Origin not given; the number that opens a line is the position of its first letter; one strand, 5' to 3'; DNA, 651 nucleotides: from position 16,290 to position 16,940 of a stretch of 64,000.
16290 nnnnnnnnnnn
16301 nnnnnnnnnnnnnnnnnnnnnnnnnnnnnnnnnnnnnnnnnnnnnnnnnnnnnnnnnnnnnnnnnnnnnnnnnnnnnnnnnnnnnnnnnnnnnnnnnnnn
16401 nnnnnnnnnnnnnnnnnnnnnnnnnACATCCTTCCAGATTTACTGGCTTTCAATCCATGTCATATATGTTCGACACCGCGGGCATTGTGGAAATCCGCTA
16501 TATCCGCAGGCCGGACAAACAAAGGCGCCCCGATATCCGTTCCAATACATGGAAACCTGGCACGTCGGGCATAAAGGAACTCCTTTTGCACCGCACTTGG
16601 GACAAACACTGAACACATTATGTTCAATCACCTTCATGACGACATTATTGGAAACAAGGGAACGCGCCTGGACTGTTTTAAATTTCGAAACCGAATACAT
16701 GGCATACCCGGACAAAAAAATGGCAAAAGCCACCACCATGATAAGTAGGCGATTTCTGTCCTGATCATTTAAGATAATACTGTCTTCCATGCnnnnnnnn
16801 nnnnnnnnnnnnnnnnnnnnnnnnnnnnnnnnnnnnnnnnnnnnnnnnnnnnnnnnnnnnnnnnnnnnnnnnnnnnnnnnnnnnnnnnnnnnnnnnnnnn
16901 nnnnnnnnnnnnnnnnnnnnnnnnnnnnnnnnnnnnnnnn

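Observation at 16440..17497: Second NifX-like/zinc-ribbon set: domains that are fused at 3-1577 occur here as adjacent genes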

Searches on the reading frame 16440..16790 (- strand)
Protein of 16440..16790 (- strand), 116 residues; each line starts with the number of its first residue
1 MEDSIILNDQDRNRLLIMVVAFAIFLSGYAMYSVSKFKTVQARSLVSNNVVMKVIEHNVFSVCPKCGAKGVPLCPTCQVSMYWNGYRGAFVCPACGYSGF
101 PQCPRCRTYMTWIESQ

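Call 4: search_protein_families(library=pfam, proteins=[window:16440-16790:-], max_evalue=0.1)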
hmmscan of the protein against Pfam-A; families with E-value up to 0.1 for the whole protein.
window:16440-16790:- (116 aa): 13 families
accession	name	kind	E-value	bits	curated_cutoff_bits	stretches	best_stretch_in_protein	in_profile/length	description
PF08271.17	Zn_Ribbon_TF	-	8e-05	22.6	29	1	74-97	3-27/43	TFIIB zinc-binding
PF13901.12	RH_dom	-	0.00013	22.4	28.1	1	25-104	110-190/206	Rubicon Homology Domain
PF07191.17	Zn_ribbon_6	-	0.00039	20.8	25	1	74-111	3-40/67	Double zinc ribbon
PF07754.17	HVO_2753_ZBP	-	0.00062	20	33.2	0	47-78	3-34/46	Small zinc finger protein HVO_2753-like, Zn-binding pocket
PF10083.14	DUF2321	-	0.0031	17.6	24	1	52-82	18-48/157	Uncharacterized protein conserved in bacteria (DUF2321)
PF01155.25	HypA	-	0.0075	16.7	28.9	0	37-102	48-88/112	Hydrogenase/urease nickel incorporation, metallochaperone, hypA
PF23733.2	GRXCR1-2_C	-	0.0079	16.6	26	1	53-77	20-46/47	GRXCR1/2, C-terminal domain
PF12773.13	DZR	-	0.011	16.3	27.3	0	60-96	12-45/45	Double zinc ribbon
PF13248.11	Zn_ribbon_3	-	0.031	14.2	27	1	63-78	5-23/26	zinc-ribbon domain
PF23783.1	Zn_ribbon_TiaS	-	0.035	14.3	27.3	1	72-97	2-27/41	TiaS C-terminal zinc ribbon domain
PF17034.11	zinc_ribbon_16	-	0.036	14.7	27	1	36-81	14-58/125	Zinc-ribbon like family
PF18912.6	DZR_2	-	0.066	13.5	27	0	62-97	9-44/56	Double zinc ribbon domain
PF17848.7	Zn_ribbon_ACC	-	0.087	13.5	24.5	0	57-66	18-26/26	Acetyl-CoA carboxylase zinc finger domain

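Call 44: find_homologous_proteins(query=window:16440-16790:-, max_evalue=0.01)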
Query window:16440-16790:- (116 aa): 29 proteins with E <= 0.01 among 31 candidates.
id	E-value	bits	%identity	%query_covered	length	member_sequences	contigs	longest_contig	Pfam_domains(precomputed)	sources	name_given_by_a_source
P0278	2.3e-75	268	100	100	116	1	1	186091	-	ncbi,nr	ncbi:MAG: hypothetical protein HQL24_02910 [Candidatus Omnitrophica bacterium]|nr:hypothetical prote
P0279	7.3e-54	198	72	100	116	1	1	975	-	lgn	-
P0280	3.0e-53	196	70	99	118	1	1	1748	-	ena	-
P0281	2.9e-51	190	67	99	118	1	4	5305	-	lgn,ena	-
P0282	2.6e-50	187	65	100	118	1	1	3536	-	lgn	-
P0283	3.3e-50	187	65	100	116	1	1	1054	PF07191.18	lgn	-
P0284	1.0e-49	185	66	100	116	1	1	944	-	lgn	-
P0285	3.1e-48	180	62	100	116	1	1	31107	PF07754.18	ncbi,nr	ncbi:MAG: hypothetical protein HQL26_10515 [Candidatus Omnitrophica bacterium]|nr:hypothetical prote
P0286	1.4e-47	178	64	99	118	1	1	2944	PF08271.18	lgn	-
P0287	4.8e-47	176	66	98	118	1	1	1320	-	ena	-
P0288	4.6e-46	173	61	99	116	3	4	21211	-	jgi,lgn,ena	-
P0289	1.7e-45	171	58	99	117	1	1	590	-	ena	-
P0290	2.8e-45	171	60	99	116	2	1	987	-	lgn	-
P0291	1.3e-44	169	61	99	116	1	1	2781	-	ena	-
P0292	1.6e-44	168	65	96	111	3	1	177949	-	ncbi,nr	ncbi:MAG: hypothetical protein HQL17_02585 [Candidatus Omnitrophica bacterium]|nr:hypothetical prote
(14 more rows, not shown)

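Call 56: predict_structure(alignment_id=A3)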
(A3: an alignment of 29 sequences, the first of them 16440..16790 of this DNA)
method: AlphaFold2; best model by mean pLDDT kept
length: 116 residues; sequences in the alignment: 29
mean_pLDDT: 82.5   pTM: 0.48
mean pLDDT of the five models: 82.5, 81.8, 79.6, 78.7, 78.5
residues with pLDDT >= 90: 29; 70-90: 67; 50-70: 14; < 50: 6
segments of 3 or more residues with pLDDT < 50: 50-53
pLDDT, mean of each block of 10 residues (from residue 1): 71 93 98 89 58 64 89 88 84 89 88 75
secondary structure, 60 per line:
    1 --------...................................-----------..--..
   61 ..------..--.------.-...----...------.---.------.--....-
elements in order: H9-43 E59-62 E82-84 E89-91 E112-115

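Call 59: fold_search(model_id=the predicted structure, library=pdb)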
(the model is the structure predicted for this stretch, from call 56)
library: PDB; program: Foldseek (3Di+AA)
matches with E <= 10: 146; with E <= 0.001: 0
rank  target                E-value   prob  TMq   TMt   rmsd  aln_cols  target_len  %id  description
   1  6dcr_B                2.8e-02  0.99  0.33  0.08   3.8        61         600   21  E. coli PriA helicase winged helix domain deletion protein (released 2018-09-05)
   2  9f2a_B                3.0e-02  0.23  0.13  0.02  13.2        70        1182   27  Pyrococcus abyssi PolD in complex with Rpa2 winged-helix domain class 2 (composite map) (released 2024-12-04)
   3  8fak_H                4.3e-02  0.97  0.32  0.07   4.0        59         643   22  DNA replication fork binding triggers structural changes in the PriA DNA helicase that regulate the PriA-PriB replicat (released 2023-05-10)
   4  9f29_B                4.6e-02  0.20  0.13  0.02  13.2        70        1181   27  Pyrococcus abyssi PolD in complex with Rpa2 winged-helix domain class 1 (composite map) (released 2024-12-04)
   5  6dcr_A                1.0e-01  0.92  0.31  0.07   4.0        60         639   22  E. coli PriA helicase winged helix domain deletion protein (released 2018-09-05)
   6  6dgd_B                1.2e-01  0.92  0.32  0.07   3.8        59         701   24  PriA helicase bound to dsDNA of a DNA replication fork (released 2018-09-05)
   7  4nl8_A                1.2e-01  0.66  0.32  0.08  15.2        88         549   22  PriA Helicase Bound to SSB C-terminal Tail Peptide (released 2014-01-08)
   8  4nl4                  1.4e-01  0.89  0.31  0.07   4.0        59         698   24  PriA Helicase Bound to ADP (released 2014-01-08)
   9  4nl8_E                1.5e-01  0.87  0.32  0.08   4.0        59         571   24  PriA Helicase Bound to SSB C-terminal Tail Peptide (released 2014-01-08)
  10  4nl8_B                1.7e-01  0.87  0.32  0.08   4.0        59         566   24  PriA Helicase Bound to SSB C-terminal Tail Peptide (released 2014-01-08)
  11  6knb_B                2.1e-01  0.11  0.14  0.02  13.3        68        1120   28  PolD-PCNA-DNA (form A) (released 2020-08-05)
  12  1pft_MODEL_1_A        6.5e-01  0.69  0.22  0.47   1.3        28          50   36  N-TERMINAL DOMAIN OF TFIIB, NMR (released 1996-08-17)
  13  9jko_A                6.5e-01  0.04  0.13  0.15  14.3        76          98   17  Crystal structure of the RNA- binding domain of human ZAR1 (released 2025-07-30)
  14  6dgd_A                7.0e-01  0.54  0.32  0.07   3.9        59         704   24  PriA helicase bound to dsDNA of a DNA replication fork (released 2018-09-05)
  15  2ct7_MODEL_1_A        9.5e-01  0.07  0.17  0.21  10.8        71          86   18  Solution Structure of the IBR domain of the RING finger protein 31 protein (released 2005-11-23)
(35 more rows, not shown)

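Call 72: find_related_loci(query=A3, collection=metagenome_contigs, flank=4000)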
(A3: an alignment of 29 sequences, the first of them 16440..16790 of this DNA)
Query A3 (116 aa) in metagenome_contigs; peptide patterns used: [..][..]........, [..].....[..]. (x = any residue, [..] = any of these).
77 stretches matched a pattern; 13 encode a relative of the query (tblastn E <= 1e-3); 13 distinct loci.
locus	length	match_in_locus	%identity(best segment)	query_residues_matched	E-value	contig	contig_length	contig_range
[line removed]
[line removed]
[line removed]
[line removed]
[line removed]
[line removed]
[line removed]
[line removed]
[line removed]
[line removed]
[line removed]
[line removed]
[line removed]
